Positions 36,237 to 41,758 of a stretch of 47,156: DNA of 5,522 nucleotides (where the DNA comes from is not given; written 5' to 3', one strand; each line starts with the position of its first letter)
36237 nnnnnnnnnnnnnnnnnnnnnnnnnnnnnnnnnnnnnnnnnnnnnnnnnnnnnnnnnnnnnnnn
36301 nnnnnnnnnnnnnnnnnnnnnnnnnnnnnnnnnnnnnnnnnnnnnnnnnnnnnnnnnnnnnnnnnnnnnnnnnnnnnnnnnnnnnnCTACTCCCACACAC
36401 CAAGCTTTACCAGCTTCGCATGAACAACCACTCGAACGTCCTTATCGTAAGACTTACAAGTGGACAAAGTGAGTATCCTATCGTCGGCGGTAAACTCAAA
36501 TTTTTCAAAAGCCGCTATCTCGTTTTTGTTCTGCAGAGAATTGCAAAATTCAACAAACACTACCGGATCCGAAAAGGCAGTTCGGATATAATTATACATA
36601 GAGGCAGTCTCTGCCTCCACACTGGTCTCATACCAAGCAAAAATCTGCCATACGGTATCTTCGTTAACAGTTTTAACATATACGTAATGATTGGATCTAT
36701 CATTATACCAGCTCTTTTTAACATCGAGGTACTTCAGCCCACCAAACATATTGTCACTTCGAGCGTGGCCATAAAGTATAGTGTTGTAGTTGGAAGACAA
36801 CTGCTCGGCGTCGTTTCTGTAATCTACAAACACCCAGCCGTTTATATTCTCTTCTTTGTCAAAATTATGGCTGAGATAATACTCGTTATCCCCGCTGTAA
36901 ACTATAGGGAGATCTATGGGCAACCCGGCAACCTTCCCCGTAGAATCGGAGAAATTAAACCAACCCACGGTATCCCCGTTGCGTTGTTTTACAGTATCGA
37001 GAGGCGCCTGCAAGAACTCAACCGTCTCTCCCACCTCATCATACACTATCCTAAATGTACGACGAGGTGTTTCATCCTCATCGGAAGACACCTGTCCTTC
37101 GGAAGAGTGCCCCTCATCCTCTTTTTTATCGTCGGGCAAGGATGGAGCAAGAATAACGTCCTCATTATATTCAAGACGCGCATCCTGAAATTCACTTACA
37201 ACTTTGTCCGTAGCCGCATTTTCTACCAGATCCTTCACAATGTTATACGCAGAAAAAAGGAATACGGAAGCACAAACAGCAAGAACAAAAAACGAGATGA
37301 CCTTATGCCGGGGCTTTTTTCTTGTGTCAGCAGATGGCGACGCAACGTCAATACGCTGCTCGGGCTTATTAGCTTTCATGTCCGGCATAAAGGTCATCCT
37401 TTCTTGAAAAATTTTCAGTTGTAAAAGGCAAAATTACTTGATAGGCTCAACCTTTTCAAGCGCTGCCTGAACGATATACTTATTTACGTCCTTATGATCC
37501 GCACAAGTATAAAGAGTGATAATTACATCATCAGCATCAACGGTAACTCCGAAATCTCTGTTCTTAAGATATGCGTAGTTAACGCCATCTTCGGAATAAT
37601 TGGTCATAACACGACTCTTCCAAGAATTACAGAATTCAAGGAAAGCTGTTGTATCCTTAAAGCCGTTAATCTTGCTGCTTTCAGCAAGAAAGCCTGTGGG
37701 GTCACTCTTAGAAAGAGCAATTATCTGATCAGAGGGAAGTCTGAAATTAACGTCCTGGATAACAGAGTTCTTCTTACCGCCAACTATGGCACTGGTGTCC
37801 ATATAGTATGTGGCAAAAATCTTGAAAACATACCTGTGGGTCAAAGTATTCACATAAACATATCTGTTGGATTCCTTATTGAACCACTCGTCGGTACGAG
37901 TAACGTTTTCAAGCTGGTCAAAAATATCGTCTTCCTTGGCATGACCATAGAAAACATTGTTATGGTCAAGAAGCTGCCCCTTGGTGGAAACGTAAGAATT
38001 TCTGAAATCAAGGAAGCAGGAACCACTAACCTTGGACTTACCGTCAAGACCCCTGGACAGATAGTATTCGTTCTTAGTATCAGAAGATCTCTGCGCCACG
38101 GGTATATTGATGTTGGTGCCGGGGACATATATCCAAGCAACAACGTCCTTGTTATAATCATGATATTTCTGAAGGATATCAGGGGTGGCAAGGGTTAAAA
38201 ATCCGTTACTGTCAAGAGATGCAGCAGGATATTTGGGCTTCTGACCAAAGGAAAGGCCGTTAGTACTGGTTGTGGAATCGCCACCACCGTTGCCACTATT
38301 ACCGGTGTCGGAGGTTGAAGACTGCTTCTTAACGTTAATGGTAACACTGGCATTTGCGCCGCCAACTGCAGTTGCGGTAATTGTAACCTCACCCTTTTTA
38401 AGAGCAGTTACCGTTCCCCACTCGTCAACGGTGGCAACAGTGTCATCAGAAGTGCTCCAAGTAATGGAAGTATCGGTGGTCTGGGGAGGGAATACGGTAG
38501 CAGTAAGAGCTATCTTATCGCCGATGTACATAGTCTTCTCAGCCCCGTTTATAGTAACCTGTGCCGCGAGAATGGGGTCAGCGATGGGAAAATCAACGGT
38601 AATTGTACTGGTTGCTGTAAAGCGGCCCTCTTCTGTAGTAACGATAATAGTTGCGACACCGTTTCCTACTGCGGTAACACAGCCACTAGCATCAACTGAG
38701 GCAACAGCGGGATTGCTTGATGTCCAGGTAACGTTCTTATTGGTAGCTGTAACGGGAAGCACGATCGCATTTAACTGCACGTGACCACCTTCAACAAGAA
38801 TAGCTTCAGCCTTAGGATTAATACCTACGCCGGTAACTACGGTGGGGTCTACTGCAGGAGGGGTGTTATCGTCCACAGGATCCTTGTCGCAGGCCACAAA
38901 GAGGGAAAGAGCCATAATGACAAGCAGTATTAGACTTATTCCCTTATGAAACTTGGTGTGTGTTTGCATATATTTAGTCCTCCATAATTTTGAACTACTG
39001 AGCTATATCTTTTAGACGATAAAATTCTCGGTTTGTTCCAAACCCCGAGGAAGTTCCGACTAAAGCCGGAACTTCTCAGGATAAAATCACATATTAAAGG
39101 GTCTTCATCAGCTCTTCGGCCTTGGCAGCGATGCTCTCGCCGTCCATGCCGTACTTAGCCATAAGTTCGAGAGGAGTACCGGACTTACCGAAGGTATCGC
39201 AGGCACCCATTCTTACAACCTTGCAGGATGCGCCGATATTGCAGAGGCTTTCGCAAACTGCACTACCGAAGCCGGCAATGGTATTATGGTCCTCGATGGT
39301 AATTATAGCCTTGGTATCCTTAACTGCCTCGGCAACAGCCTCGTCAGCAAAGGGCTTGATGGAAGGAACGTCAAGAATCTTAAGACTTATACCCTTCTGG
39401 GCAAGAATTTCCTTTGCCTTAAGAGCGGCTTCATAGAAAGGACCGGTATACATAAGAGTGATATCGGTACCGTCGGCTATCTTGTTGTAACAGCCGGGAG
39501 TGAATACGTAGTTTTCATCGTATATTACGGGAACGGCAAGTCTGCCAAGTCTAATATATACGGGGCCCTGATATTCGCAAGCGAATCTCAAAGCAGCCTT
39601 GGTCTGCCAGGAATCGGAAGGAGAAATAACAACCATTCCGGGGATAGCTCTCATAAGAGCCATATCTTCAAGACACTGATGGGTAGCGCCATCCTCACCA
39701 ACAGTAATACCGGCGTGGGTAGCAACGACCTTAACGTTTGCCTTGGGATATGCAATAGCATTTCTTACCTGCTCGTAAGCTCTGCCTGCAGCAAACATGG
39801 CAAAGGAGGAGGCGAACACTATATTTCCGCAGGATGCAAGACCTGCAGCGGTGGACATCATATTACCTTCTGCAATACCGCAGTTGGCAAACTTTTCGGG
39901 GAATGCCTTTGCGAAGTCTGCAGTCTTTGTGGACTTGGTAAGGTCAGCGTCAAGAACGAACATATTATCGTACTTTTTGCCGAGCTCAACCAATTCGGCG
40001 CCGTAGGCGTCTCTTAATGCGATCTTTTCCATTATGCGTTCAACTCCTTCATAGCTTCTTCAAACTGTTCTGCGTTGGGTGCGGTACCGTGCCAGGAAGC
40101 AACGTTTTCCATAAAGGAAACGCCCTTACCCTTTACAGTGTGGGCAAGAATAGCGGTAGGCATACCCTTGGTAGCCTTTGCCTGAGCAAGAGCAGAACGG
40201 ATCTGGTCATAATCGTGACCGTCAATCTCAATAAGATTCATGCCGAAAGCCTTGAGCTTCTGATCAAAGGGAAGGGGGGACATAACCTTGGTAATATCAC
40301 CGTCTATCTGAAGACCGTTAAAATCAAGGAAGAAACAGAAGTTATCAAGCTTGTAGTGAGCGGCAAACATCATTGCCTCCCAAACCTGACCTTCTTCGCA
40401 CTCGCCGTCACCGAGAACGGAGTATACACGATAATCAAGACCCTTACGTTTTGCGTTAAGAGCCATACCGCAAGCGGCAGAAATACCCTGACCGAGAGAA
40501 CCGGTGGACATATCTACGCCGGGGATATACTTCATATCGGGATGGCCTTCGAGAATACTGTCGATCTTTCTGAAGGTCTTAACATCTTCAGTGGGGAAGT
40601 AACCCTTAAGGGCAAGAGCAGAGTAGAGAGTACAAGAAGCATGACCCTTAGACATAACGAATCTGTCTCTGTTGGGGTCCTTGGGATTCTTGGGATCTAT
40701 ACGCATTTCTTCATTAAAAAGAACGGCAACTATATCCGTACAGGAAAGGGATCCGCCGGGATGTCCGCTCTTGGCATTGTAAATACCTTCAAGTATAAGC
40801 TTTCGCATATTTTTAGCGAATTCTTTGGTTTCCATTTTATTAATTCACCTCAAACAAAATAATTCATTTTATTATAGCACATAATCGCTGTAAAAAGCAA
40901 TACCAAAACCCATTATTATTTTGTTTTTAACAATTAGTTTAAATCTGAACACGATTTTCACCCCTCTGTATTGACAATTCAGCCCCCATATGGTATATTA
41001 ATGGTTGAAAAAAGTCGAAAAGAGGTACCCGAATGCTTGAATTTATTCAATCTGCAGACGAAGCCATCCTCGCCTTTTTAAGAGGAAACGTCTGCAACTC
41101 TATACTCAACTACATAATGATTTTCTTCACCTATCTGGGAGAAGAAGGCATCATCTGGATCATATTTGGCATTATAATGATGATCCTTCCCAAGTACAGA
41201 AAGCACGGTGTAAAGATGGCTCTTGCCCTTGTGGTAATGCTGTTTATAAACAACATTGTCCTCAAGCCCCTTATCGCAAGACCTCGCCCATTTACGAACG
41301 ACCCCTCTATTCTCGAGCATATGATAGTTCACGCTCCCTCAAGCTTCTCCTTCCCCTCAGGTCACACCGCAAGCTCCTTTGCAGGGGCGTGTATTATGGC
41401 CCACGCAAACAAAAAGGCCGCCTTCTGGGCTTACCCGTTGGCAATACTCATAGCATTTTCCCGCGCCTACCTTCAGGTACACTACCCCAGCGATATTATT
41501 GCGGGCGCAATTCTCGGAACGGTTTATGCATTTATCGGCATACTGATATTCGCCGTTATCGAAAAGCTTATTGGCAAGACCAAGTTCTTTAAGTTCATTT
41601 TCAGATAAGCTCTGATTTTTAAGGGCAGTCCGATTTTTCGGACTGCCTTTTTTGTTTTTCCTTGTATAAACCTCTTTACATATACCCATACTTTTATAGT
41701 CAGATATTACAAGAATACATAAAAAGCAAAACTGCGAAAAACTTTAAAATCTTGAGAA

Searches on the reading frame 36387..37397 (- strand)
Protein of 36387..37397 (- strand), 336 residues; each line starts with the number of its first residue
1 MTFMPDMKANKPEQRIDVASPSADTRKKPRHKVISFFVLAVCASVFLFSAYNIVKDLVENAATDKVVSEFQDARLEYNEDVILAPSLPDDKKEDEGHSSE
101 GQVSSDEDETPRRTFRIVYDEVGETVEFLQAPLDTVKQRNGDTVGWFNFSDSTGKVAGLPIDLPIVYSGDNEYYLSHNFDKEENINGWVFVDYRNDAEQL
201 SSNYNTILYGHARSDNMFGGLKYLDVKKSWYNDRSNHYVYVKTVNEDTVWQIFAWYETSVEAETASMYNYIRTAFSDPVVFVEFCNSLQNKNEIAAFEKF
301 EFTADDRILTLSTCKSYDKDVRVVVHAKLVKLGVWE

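Call 7: search_protein_families(library=pfam, proteins=[window:36387-37397:-], max_evalue=0.001)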
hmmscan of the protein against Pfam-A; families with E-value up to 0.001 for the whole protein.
window:36387-37397:- (336 aa): 1 family
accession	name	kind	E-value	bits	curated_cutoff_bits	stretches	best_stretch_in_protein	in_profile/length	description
PF04203.18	Sortase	-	1.2e-11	44.9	26.6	1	179-330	16-125/125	Sortase domain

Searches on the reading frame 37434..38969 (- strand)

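Call 7: search_protein_families(library=pfam, proteins=[window:37434-38969:-], max_evalue=0.001)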
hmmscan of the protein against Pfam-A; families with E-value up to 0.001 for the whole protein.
window:37434-38969:- (511 aa): 3 families
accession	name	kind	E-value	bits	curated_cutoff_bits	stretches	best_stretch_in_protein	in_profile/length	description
PF02368.24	Big_2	-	3.1e-26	91.6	22.8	2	45-122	2-78/79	Bacterial Ig-like domain (group 2)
PF04203.18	Sortase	-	6.9e-09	36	26.6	1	280-406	1-95/125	Sortase domain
PF20578.4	aBig_2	-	0.00029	21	27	0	68-125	24-84/89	Atrophied bacterial Ig domain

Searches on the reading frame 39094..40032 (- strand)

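Call 7: search_protein_families(library=pfam, proteins=[window:39094-40032:-], max_evalue=0.001)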
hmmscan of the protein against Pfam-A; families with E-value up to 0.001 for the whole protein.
window:39094-40032:- (312 aa): 4 families
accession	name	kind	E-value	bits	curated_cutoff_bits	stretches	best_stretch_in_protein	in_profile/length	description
PF02779.29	Transket_pyr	-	2.5e-44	151.4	27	1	3-167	2-172/174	Transketolase, pyrimidine binding domain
PF02780.25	Transketolase_C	-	2.2e-24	86.1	25.9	1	184-301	5-124/124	Transketolase, C-terminal domain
PF22613.1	Transketolase_C_1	-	1.9e-06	28.5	27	1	187-297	10-113/113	Transketolase-like TK C-terminal domain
PF17147.9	PFOR_II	-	0.00014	22.6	27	0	190-258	2-70/102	Pyruvate:ferredoxin oxidoreductase core domain II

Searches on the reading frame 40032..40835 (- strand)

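Call 7: search_protein_families(library=pfam, proteins=[window:40032-40835:-], max_evalue=0.001)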
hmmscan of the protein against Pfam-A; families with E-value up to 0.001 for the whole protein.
window:40032-40835:- (267 aa): 4 families
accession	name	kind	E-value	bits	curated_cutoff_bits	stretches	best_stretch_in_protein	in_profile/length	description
PF00456.26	Transketolase_N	-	3.2e-61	207.6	22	1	4-263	3-273/334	Transketolase, thiamine diphosphate binding domain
PF13292.11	DXP_synthase_N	-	8.4e-11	42.1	21.2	1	3-178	18-176/274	1-deoxy-D-xylulose-5-phosphate synthase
PF00676.26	E1_dh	-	4.8e-07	29.5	22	1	112-220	101-208/300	Dehydrogenase E1 component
PF02775.26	TPP_enzyme_C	-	0.00028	21.2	21.9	0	109-174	25-84/151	Thiamine pyrophosphate enzyme, C-terminal TPP binding domain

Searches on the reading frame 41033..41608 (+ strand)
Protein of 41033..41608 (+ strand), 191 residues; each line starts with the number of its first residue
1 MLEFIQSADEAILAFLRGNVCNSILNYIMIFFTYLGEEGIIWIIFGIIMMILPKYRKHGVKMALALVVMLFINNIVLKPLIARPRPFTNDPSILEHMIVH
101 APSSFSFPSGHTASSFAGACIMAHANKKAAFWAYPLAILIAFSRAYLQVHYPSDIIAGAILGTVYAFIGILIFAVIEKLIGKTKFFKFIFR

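Call 83: search_protein_families(library=pfam, proteins=[window:41033-41608:+], max_evalue=0.00001)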
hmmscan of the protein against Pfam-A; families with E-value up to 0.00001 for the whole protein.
window:41033-41608:+ (191 aa): 2 families
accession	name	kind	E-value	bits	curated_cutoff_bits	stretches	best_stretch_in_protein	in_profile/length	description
PF01569.27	PAP2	-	1.5e-21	76.9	27.2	1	63-172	6-124/130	PAP2 superfamily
PF14378.12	PAP2_3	-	6.1e-06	26.6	27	0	103-165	123-187/190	PAP2 superfamily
